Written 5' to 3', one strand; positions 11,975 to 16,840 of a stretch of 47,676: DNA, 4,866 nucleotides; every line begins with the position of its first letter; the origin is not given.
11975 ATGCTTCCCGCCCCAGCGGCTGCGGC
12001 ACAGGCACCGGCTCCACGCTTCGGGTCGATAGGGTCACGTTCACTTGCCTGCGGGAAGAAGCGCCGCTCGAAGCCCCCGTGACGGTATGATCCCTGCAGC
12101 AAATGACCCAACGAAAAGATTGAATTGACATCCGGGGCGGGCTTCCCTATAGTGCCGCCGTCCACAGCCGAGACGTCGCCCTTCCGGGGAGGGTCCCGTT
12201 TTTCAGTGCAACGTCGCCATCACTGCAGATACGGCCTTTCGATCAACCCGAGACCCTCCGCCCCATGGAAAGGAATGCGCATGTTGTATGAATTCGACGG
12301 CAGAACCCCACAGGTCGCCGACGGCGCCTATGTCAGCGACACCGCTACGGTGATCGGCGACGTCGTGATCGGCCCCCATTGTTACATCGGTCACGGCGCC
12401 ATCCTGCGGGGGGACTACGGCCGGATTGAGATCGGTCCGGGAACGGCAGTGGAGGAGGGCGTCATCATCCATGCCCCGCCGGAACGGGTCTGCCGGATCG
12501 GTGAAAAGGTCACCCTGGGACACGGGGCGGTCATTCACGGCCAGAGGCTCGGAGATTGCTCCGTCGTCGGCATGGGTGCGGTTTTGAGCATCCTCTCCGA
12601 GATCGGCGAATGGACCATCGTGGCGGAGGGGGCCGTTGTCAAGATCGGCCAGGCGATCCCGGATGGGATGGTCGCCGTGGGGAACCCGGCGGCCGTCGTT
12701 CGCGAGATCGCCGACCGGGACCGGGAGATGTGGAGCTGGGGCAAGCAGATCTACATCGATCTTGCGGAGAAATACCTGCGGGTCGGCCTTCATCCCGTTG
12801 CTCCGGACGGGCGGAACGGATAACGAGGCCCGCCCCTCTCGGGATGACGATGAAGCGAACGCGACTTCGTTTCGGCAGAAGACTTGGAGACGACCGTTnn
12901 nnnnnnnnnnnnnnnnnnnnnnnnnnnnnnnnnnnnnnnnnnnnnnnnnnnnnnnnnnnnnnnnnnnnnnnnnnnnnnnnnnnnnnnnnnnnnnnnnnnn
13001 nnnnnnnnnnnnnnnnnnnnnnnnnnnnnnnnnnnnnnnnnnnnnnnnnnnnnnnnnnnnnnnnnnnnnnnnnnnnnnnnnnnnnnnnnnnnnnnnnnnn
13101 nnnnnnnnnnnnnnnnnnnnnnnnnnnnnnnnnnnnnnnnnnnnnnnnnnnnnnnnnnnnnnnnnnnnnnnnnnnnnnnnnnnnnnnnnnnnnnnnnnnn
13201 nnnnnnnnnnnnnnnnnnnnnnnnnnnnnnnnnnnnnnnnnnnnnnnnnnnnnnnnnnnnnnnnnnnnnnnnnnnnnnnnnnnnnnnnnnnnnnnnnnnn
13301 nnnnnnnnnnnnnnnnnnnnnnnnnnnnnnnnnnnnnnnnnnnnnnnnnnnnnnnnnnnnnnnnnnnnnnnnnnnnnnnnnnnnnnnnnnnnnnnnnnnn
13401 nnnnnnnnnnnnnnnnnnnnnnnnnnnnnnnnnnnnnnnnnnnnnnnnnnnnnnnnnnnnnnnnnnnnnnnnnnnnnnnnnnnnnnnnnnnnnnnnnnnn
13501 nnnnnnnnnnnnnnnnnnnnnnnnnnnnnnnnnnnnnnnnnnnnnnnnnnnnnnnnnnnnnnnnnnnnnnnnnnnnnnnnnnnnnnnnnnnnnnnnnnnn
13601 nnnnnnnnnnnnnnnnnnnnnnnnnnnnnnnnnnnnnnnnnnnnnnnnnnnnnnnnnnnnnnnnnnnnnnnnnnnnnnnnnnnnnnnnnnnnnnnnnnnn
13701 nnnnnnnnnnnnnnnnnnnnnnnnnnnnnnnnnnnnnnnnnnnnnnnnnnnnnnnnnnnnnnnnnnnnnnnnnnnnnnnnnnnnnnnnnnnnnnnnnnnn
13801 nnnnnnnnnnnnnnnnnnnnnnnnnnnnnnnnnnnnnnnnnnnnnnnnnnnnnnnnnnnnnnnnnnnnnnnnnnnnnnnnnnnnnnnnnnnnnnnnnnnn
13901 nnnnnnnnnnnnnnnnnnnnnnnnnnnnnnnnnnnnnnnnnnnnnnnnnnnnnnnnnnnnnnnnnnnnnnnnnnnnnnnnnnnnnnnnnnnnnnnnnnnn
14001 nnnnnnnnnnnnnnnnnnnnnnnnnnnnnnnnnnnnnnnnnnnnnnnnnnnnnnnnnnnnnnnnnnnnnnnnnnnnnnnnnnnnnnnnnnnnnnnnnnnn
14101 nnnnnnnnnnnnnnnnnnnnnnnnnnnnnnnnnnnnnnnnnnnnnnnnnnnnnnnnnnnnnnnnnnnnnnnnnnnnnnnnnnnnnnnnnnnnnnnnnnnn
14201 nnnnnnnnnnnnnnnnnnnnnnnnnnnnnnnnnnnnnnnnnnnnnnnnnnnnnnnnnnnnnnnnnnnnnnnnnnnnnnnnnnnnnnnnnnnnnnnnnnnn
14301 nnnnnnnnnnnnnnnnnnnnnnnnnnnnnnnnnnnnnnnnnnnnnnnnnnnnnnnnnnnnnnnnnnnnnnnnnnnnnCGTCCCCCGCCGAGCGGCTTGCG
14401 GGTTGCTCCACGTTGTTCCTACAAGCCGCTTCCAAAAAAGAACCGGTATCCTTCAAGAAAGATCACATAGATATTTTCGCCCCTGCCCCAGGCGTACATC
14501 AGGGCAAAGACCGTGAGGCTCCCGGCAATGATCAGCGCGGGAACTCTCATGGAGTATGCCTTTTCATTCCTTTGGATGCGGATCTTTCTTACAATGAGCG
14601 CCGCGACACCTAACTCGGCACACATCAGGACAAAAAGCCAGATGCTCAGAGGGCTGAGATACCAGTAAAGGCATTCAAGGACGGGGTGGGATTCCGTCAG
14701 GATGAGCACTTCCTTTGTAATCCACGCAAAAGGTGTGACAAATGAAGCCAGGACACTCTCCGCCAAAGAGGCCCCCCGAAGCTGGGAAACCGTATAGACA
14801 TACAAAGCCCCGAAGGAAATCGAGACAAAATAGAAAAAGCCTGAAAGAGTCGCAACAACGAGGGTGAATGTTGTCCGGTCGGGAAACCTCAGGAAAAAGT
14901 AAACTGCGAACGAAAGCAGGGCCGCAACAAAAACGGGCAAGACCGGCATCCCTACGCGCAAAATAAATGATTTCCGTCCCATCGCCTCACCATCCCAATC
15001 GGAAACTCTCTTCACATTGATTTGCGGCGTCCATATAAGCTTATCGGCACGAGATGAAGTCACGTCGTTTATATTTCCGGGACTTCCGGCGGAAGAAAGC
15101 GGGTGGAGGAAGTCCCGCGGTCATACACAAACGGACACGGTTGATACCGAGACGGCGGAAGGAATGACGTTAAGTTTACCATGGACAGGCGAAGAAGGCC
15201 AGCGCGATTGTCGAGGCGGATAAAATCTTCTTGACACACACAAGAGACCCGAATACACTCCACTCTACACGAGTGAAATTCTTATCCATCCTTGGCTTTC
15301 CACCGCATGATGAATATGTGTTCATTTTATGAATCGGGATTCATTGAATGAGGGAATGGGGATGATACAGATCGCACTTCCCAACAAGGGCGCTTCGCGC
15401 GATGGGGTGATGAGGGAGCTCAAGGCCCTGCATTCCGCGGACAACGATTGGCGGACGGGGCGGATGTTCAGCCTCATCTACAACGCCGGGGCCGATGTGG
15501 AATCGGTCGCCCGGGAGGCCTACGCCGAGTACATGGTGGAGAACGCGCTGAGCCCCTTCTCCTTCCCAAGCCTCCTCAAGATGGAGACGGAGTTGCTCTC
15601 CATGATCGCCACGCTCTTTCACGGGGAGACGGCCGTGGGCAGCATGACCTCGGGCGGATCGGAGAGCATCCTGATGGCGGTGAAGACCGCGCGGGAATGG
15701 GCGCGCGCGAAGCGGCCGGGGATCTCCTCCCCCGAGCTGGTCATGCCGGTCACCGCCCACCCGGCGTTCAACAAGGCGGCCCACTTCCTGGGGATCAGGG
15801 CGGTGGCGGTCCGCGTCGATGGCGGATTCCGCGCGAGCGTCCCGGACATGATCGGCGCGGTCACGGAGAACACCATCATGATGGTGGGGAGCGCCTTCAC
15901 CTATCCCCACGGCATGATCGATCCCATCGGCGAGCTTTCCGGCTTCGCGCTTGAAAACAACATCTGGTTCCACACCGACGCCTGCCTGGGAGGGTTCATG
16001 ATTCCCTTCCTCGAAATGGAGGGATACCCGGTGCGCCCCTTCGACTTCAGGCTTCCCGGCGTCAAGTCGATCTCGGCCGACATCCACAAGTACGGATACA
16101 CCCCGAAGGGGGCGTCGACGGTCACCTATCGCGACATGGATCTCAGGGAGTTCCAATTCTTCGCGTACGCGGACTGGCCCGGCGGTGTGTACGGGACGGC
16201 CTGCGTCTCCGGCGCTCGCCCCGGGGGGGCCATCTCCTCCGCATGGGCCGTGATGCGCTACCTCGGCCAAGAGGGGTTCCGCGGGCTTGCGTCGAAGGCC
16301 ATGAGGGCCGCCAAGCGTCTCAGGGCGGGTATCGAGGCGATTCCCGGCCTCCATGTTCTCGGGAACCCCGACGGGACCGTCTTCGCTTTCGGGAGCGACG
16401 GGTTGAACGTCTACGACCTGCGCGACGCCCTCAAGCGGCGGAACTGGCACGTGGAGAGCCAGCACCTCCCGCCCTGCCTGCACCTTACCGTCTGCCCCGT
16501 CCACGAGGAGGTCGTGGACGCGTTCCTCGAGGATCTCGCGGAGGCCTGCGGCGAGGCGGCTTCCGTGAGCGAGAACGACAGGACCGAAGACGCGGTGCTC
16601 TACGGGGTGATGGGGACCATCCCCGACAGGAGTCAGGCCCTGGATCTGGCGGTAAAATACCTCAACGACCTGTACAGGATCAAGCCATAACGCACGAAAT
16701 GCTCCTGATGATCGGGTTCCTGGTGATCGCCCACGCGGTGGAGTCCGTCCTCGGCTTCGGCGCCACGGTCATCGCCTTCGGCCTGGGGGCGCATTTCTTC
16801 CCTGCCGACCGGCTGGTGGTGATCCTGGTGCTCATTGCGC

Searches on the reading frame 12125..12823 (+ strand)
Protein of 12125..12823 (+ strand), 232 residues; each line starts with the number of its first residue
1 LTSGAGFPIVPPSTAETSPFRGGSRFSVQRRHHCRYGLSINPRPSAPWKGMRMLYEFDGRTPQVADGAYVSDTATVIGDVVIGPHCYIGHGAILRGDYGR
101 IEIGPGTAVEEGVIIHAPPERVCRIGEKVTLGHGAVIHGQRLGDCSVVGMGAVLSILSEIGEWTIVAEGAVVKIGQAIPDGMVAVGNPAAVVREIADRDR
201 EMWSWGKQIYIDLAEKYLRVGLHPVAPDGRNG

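Call 36: search_protein_families(library=pfam, proteins=[window:12125-12823:+], max_evalue=0.001)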
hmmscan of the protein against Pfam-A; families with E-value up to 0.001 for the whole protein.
window:12125-12823:+ (232 aa): 3 families
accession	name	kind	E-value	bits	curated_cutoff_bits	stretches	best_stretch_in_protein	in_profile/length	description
PF00132.30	Hexapep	-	5e-13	48.6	27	1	63-96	3-36/36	Bacterial transferase hexapeptide (six repeats)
PF25084.1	LbH_EIF2B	-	4.4e-05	23.9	54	0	102-181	23-102/105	EIF2B subunit epsilon LbH domain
PF14602.12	Hexapep_2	-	0.00028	21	27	0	124-154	3-32/34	Hexapeptide repeat of succinyl-transferase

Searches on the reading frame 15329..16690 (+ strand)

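Call 63: search_protein_families(library=ncbifam, proteins=[window:15329-16690:+], max_evalue=0.00001)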
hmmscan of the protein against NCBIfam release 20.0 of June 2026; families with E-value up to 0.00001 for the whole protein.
window:15329-16690:+ (453 aa): 6 families
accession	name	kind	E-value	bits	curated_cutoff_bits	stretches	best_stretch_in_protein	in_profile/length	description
TIGR03812.1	tyr_de_CO2_Arch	equivalog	1.9e-74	250.8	299.4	1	24-405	2-374/375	tyrosine decarboxylase MfnA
TIGR01788.1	Glu-decarb-GAD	equivalog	1.1e-33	116.6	380.4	1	62-382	58-395/431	glutamate decarboxylase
TIGR03799.1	NOD_PanD_pyr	equivalog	3.5e-11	42.2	606.1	1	143-354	218-435/522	pyridoxal-dependent aspartate 1-decarboxylase PanP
NF052646.1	DABADecarRhbB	equivalog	6.5e-11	41.5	900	1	87-225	140-286/491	L-2,4-diaminobutyrate decarboxylase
NF002748.0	PRK02769.1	equivalog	8.8e-09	34.5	305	1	46-335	23-310/382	histidine decarboxylase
TIGR03402.1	FeS_nifS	equivalog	1.6e-07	30.4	530.75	1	100-219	58-174/379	cysteine desulfurase NifS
